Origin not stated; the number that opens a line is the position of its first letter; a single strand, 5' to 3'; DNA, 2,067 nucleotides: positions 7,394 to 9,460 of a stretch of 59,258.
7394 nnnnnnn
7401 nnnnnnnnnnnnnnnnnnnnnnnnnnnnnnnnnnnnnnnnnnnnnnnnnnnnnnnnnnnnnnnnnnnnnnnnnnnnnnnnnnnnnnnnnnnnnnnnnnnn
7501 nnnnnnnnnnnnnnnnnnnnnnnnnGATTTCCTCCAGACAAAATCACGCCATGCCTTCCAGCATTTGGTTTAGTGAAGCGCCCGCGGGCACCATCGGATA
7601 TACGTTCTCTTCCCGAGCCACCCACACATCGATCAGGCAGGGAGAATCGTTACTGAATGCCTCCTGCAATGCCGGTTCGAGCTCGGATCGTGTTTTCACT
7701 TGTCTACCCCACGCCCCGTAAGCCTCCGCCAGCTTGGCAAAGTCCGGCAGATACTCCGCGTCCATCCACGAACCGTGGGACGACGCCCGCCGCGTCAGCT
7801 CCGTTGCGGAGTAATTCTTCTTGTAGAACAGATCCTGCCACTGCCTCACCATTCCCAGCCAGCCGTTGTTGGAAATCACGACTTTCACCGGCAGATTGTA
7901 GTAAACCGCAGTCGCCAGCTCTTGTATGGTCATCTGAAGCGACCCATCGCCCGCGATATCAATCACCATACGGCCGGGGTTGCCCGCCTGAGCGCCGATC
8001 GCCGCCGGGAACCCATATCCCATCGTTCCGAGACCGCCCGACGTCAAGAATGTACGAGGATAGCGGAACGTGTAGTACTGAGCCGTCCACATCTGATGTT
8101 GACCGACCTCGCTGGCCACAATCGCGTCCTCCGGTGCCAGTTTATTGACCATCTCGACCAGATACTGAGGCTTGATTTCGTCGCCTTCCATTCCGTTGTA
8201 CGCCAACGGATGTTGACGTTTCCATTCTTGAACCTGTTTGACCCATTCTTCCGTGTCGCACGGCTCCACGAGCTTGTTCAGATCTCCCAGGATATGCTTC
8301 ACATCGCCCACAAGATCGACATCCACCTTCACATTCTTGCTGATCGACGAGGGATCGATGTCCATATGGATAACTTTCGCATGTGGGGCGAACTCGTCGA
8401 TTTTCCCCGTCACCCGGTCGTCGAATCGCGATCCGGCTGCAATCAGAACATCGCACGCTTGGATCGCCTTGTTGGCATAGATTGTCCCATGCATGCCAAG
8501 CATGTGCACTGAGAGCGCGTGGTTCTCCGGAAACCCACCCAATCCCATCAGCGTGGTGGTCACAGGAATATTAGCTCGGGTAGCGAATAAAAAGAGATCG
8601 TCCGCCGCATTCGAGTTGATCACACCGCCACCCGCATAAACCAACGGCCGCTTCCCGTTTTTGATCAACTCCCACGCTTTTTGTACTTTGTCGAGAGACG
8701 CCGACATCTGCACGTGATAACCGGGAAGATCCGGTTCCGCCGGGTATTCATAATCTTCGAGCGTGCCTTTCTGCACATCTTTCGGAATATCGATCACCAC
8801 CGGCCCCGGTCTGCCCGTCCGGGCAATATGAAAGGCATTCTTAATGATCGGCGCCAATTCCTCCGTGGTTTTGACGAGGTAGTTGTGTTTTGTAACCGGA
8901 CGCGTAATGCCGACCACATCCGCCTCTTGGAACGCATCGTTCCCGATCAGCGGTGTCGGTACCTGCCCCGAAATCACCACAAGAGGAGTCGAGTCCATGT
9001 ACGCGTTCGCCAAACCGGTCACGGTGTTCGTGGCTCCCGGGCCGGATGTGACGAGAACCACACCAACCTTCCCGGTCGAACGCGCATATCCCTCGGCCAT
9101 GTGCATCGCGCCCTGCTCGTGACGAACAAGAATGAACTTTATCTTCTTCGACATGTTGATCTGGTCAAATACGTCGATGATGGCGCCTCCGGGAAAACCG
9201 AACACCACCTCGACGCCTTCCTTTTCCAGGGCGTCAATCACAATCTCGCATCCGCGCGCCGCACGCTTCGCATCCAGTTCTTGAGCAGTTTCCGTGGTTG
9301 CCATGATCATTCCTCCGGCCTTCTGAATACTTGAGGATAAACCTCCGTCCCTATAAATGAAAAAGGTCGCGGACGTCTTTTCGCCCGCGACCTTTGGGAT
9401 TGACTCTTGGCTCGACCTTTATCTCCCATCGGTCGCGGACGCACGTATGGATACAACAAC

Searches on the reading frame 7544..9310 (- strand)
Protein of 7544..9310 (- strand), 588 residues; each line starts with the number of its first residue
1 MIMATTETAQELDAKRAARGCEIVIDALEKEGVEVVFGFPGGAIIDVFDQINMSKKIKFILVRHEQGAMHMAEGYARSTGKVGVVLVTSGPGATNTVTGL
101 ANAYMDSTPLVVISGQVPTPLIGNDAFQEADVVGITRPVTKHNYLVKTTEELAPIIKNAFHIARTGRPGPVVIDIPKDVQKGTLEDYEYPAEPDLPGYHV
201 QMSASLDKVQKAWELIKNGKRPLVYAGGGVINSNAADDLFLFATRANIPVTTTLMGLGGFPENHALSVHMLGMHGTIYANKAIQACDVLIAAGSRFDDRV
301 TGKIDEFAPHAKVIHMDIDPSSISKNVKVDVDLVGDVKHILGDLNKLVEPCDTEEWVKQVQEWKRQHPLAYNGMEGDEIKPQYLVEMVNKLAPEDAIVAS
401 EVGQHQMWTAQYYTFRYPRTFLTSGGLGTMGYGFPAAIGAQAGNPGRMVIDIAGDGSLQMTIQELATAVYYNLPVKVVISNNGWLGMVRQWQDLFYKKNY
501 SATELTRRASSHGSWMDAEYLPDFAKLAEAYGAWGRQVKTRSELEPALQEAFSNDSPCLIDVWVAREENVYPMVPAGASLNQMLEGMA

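Call 49: search_protein_families(library=pfam, proteins=[window:7544-9310:-], max_evalue=0.00001)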
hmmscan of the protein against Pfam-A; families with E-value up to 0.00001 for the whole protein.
window:7544-9310:- (588 aa): 3 families
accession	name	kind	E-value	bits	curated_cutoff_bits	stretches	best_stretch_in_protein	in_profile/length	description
PF02775.26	TPP_enzyme_C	-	7.9e-58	195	21.9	1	402-562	2-151/151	Thiamine pyrophosphate enzyme, C-terminal TPP binding domain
PF00205.28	TPP_enzyme_M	-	2.1e-48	163.9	30.4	1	209-343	1-136/137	Thiamine pyrophosphate enzyme, central domain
PF02776.23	TPP_enzyme_N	-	3e-42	143.6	26.8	1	20-134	3-118/119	Thiamine pyrophosphate enzyme, N-terminal TPP binding domain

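Call 50: find_encoding_contigs(protein=window:7544-9310:-, flank=1000, max_places=5)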
Protein window:7544-9310:- (588 aa): no gene with exactly this product is on record in the collection.
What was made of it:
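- Tried and rejected: Pfam domains are uninformative (call 49), and one protein look-up found no record (call 50).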
